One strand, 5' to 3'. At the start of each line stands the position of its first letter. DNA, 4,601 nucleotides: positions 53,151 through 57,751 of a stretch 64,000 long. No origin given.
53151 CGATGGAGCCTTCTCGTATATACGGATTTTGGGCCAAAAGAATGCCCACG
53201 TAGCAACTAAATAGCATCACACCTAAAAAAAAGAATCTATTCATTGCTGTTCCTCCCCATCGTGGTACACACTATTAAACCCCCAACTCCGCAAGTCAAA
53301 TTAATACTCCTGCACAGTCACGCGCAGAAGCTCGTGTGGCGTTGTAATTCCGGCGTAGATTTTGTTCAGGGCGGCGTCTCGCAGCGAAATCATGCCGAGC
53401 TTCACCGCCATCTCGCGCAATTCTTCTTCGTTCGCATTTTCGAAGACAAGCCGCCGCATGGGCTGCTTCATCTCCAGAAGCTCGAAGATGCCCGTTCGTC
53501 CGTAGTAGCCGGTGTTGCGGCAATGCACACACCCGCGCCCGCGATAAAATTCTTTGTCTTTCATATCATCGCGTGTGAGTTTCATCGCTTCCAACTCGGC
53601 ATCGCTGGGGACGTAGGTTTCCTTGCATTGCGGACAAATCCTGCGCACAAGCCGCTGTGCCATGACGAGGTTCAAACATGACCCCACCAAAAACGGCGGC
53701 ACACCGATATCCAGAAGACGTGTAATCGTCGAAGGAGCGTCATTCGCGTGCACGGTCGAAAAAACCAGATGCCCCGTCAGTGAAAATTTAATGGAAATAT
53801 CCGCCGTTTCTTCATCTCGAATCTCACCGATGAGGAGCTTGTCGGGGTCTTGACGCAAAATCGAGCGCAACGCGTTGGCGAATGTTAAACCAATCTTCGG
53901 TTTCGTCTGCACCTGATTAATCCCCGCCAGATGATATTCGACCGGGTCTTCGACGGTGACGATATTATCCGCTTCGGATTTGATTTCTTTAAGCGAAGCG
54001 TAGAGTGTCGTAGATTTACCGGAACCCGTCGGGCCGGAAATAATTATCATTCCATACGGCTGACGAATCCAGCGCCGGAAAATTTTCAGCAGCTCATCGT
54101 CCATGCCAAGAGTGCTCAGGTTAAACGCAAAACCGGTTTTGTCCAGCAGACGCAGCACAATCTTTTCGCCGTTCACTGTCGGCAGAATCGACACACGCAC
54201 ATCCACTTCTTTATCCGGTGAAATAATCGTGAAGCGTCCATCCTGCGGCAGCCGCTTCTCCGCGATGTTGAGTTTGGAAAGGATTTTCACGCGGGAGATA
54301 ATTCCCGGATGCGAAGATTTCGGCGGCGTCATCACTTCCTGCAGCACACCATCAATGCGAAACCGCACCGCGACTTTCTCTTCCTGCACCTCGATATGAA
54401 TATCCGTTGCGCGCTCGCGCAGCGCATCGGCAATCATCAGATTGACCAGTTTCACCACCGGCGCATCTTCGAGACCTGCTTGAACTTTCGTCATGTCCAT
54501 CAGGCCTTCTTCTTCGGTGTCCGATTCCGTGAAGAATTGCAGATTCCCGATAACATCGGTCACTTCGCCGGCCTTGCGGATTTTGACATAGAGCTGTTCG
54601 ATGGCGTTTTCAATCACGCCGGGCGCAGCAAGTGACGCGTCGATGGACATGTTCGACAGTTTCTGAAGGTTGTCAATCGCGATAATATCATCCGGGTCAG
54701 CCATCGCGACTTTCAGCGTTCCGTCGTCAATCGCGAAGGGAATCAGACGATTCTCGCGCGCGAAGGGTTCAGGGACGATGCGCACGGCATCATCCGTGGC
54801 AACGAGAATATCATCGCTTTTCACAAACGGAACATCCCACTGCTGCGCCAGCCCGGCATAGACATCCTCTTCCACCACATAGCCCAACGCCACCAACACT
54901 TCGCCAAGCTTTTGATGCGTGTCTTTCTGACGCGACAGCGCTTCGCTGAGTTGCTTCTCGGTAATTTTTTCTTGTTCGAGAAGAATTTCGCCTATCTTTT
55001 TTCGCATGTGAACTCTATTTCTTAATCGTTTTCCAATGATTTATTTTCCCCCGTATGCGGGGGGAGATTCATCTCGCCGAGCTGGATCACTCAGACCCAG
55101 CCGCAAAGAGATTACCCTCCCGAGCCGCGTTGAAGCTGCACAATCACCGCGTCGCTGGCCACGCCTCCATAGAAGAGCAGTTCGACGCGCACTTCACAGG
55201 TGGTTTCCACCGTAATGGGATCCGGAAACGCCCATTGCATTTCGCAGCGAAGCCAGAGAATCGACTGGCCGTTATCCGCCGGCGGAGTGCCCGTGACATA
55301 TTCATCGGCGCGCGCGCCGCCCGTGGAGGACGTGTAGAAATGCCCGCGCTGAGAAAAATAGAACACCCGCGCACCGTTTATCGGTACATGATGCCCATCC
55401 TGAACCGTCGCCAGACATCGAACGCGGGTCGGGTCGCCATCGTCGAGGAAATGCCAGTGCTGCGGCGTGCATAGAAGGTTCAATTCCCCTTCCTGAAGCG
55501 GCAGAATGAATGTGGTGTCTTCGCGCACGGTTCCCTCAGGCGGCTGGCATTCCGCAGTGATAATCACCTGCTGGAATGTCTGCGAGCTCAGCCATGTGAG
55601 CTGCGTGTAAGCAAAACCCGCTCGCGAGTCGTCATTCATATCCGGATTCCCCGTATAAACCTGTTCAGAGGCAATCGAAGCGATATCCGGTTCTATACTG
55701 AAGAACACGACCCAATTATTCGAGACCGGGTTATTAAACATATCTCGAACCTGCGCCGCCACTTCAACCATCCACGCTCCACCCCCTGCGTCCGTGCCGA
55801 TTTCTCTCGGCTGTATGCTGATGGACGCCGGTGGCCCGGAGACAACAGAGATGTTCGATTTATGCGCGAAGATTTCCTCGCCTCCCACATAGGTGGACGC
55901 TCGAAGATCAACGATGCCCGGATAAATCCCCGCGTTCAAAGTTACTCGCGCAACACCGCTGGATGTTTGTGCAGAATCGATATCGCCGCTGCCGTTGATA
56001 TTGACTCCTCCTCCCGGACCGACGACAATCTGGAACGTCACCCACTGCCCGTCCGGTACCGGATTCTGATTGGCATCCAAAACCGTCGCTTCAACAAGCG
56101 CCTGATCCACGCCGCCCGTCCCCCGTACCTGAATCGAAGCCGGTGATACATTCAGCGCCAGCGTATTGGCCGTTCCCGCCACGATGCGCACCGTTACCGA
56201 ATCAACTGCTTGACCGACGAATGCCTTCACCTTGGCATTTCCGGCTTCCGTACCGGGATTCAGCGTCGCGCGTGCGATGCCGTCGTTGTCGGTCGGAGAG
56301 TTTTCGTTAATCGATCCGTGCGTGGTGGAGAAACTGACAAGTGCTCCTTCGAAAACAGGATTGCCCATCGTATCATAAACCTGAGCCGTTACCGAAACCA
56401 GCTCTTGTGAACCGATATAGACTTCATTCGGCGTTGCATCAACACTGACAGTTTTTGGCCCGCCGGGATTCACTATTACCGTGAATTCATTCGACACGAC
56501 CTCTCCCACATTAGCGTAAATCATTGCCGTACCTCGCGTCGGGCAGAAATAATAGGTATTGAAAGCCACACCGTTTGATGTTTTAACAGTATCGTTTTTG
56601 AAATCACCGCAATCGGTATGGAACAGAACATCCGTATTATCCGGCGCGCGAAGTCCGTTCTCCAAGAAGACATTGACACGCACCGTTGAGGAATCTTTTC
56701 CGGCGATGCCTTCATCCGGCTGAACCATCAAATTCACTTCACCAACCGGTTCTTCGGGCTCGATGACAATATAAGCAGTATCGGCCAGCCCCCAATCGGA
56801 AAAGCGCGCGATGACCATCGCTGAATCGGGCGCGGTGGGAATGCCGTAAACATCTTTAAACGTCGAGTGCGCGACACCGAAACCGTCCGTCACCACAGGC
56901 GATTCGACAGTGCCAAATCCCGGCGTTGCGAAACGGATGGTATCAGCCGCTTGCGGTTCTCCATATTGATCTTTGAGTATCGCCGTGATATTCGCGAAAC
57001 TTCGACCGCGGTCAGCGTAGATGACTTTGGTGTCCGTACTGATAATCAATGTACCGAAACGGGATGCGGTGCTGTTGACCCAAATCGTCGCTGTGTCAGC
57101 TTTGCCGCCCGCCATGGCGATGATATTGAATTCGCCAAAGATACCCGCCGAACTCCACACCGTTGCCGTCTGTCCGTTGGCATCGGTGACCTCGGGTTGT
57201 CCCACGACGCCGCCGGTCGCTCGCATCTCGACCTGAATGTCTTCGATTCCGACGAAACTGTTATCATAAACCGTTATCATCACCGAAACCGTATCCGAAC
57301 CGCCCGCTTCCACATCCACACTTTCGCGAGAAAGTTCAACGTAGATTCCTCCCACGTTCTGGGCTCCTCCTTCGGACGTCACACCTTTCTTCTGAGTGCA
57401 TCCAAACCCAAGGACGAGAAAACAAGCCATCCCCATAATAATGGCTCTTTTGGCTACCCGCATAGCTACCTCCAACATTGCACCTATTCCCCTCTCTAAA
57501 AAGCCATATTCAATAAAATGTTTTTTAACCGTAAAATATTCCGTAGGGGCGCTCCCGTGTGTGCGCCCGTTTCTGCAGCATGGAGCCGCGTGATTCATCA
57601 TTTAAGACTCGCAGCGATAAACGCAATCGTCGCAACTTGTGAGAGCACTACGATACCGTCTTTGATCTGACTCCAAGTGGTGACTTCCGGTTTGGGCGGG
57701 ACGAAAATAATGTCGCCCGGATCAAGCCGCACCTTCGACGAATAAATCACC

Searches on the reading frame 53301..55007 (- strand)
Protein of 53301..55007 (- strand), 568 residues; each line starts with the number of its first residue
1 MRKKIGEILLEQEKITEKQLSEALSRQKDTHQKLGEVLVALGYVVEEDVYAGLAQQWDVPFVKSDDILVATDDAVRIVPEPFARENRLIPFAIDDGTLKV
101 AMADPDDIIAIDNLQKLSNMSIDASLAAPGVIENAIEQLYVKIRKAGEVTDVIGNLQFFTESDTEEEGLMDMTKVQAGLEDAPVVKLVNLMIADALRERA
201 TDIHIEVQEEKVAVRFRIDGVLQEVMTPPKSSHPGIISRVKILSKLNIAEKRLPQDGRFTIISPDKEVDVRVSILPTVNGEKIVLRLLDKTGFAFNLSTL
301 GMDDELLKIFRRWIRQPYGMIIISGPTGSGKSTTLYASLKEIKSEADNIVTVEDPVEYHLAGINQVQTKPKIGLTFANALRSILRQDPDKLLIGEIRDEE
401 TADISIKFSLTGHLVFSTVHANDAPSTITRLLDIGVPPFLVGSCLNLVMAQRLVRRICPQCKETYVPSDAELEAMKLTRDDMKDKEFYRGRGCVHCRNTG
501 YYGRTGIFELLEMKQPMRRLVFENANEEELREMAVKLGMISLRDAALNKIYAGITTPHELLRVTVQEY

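Call 35: search_protein_families(library=pfam, proteins=[window:53301-55007:-], max_evalue=0.00001)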
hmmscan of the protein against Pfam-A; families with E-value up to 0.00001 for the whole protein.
window:53301-55007:- (568 aa): 2 families
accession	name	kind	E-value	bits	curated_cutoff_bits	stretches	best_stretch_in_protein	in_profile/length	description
PF00437.27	T2SSE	-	3.6e-135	450.8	24.9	1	180-562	4-370/370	Type II/IV secretion system protein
PF05157.20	MshEN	-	8e-18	64.7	23.1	1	57-140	1-84/90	MshEN domain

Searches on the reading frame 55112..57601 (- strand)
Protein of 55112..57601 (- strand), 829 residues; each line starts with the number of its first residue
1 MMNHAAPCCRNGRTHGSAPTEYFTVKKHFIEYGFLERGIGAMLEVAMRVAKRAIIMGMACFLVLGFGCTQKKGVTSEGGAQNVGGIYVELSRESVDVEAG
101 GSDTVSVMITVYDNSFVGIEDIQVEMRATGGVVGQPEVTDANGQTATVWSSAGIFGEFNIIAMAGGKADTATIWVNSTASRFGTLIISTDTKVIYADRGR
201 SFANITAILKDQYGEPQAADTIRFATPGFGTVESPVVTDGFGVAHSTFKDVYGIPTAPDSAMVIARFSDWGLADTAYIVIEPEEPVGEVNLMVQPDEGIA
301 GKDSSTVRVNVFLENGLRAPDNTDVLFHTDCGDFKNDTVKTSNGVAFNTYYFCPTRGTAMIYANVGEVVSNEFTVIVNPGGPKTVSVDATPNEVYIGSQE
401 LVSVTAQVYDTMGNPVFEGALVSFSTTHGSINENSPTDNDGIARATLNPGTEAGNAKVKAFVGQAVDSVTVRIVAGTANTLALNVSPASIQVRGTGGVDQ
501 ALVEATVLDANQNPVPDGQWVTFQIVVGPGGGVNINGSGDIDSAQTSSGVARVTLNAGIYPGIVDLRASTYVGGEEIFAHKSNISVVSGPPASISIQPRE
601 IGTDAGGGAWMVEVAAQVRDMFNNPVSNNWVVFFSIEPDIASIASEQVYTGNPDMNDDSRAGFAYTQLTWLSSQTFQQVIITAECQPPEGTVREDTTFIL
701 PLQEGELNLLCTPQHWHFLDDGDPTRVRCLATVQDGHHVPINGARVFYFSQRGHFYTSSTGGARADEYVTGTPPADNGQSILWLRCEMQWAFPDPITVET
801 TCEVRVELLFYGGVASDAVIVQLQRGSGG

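Call 35: search_protein_families(library=pfam, proteins=[window:55112-57601:-], max_evalue=0.00001)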
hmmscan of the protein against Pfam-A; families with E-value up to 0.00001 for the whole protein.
window:55112-57601:- (829 aa): 2 families
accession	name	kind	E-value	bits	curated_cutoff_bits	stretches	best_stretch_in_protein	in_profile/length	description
PF02369.22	Big_1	-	8.9e-30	103.1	34.9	2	385-473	2-92/93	Bacterial Ig-like domain (group 1)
PF09134.16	Invasin_D3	-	1.2e-19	71.1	33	1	386-476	6-98/98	Invasin, domain 3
